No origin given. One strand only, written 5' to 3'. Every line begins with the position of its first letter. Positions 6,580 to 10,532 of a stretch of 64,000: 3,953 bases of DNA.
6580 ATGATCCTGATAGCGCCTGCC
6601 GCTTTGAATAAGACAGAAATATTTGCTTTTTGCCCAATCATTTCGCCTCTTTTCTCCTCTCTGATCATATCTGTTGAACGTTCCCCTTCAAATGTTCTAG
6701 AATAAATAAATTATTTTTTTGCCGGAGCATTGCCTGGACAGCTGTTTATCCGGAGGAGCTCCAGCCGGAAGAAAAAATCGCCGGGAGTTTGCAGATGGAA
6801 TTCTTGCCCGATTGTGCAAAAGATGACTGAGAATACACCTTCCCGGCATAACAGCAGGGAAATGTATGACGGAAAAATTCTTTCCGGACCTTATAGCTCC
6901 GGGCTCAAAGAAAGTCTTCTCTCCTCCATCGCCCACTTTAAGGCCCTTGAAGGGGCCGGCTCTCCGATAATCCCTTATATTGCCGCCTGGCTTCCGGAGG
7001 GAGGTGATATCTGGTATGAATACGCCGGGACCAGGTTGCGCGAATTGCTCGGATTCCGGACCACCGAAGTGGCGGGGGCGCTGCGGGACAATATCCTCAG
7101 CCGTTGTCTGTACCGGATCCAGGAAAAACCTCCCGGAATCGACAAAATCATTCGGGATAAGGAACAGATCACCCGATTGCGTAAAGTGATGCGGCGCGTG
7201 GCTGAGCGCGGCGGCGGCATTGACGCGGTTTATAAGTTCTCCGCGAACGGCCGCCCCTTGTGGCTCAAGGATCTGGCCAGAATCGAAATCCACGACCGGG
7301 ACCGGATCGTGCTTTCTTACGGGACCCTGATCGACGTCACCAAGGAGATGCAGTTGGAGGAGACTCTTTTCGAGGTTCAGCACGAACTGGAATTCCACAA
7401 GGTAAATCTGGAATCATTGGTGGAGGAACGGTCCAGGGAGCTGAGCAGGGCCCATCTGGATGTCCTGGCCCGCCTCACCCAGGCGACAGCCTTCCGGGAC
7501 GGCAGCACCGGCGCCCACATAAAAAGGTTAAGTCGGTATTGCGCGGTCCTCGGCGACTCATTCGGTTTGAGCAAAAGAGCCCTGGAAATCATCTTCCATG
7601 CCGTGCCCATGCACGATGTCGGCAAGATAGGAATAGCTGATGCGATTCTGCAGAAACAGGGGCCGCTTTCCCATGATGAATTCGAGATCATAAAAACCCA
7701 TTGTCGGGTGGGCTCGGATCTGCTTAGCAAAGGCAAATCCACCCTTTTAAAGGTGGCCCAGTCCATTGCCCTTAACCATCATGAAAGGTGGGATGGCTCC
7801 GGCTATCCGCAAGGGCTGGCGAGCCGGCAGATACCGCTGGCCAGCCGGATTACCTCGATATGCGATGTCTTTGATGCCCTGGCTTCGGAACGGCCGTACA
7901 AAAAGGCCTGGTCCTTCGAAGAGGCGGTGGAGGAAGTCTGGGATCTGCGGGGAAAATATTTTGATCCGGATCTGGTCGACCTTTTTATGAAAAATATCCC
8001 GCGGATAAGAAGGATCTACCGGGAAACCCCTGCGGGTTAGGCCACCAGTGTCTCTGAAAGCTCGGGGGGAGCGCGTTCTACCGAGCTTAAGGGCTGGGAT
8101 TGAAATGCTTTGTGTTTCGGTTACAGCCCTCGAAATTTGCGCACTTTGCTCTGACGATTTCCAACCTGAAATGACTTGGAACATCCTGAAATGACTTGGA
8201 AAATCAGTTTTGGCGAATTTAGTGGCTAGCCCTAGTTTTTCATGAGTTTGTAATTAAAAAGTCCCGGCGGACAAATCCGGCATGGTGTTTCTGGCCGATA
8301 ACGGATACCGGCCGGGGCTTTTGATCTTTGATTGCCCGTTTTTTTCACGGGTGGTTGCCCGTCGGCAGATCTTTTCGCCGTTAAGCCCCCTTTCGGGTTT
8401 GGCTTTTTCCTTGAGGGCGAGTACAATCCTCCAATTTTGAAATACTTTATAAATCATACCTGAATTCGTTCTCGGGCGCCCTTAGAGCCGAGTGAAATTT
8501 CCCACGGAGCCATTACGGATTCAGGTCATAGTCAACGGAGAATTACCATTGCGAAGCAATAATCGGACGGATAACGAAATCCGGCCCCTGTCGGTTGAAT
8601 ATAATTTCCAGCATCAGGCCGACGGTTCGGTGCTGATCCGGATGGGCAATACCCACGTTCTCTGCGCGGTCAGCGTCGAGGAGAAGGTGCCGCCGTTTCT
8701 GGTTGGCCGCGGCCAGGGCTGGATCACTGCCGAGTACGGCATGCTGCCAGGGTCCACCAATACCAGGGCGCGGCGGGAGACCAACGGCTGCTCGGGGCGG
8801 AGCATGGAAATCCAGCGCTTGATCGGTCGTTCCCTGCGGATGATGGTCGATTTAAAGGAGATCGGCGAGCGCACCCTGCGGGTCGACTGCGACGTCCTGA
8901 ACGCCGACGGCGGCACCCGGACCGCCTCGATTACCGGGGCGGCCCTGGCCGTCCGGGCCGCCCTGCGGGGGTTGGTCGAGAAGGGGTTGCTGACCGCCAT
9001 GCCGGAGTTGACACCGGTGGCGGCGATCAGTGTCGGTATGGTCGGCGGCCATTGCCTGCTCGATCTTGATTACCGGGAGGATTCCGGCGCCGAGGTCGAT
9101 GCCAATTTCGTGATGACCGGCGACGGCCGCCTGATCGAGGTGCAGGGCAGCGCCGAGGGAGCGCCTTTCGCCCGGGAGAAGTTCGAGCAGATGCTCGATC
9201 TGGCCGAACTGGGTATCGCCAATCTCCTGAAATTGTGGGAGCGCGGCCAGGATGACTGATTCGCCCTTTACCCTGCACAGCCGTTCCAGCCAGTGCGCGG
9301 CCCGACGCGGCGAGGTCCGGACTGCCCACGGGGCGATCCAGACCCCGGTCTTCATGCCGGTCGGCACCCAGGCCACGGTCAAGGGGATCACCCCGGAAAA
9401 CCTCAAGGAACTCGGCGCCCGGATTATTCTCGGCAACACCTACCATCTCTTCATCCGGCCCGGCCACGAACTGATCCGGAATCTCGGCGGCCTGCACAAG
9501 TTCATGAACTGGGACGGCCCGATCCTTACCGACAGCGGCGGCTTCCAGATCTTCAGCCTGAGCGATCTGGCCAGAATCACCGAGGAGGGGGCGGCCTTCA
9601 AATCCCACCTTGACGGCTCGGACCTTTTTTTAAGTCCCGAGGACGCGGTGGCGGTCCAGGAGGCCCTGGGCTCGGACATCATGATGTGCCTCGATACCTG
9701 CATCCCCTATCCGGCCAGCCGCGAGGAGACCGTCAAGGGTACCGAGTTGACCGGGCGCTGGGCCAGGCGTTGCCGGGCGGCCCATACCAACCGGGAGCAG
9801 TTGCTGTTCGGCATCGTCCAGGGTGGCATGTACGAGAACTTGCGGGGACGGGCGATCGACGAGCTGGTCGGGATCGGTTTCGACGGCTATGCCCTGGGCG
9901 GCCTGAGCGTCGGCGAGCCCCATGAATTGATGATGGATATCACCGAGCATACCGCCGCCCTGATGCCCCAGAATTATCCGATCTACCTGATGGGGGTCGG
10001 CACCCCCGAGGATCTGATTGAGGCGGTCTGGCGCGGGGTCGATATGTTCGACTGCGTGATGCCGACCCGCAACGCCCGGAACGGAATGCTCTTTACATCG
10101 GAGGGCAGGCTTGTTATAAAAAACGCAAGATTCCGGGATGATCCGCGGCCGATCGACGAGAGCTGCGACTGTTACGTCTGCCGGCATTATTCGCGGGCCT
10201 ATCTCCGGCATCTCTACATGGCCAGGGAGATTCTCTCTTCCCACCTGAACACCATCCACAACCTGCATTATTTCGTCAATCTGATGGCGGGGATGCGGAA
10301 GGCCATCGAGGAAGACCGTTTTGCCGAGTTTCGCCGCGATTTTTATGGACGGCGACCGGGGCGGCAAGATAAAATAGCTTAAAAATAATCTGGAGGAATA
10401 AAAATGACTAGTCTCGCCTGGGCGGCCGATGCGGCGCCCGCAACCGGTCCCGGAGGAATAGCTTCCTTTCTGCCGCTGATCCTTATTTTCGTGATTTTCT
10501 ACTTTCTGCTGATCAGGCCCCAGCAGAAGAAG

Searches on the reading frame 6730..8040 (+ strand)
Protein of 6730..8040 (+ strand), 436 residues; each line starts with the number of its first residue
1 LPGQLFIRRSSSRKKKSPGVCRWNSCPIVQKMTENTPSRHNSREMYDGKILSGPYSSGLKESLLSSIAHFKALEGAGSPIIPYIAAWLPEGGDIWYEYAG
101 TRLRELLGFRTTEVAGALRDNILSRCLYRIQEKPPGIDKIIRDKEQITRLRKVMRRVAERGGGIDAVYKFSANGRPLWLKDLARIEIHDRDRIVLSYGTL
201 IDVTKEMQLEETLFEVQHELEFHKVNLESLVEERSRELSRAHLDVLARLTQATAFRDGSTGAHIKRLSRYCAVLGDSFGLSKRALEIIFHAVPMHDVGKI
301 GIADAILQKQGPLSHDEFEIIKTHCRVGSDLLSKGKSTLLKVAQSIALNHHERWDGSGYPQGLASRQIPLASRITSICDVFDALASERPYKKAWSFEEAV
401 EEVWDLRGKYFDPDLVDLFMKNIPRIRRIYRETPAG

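Call 14: search_protein_families(library=pfam, proteins=[window:6730-8040:+], max_evalue=0.00001)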
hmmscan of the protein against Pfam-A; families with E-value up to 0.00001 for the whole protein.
window:6730-8040:+ (436 aa): 2 families
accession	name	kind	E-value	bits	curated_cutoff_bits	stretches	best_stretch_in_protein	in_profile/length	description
PF13487.12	HD_5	-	7.8e-29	101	27.2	1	262-415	16-170/170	HD domain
PF01966.28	HD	-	3.8e-13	50.2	22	1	262-383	3-115/116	HD domain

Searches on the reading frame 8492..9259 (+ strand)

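Call 14: search_protein_families(library=pfam, proteins=[window:8492-9259:+], max_evalue=0.00001)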
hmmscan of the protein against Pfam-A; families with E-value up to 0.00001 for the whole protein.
window:8492-9259:+ (255 aa): 2 families
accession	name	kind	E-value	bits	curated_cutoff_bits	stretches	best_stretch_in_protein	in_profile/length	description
PF01138.27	RNase_PH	-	6.1e-30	104.8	25.5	1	29-155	1-125/130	3' exoribonuclease family, domain 1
PF03725.20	RNase_PH_C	-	5.4e-13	49.1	20.8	1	174-238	1-64/67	3' exoribonuclease family, domain 2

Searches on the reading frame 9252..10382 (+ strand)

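Call 14: search_protein_families(library=pfam, proteins=[window:9252-10382:+], max_evalue=0.00001)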
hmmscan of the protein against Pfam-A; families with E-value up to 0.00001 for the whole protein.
window:9252-10382:+ (376 aa): 1 family
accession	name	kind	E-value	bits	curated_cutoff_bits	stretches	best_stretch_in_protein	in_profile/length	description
PF01702.25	TGT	-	3.7e-165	549.7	26.3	1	15-368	1-355/357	Queuine tRNA-ribosyltransferase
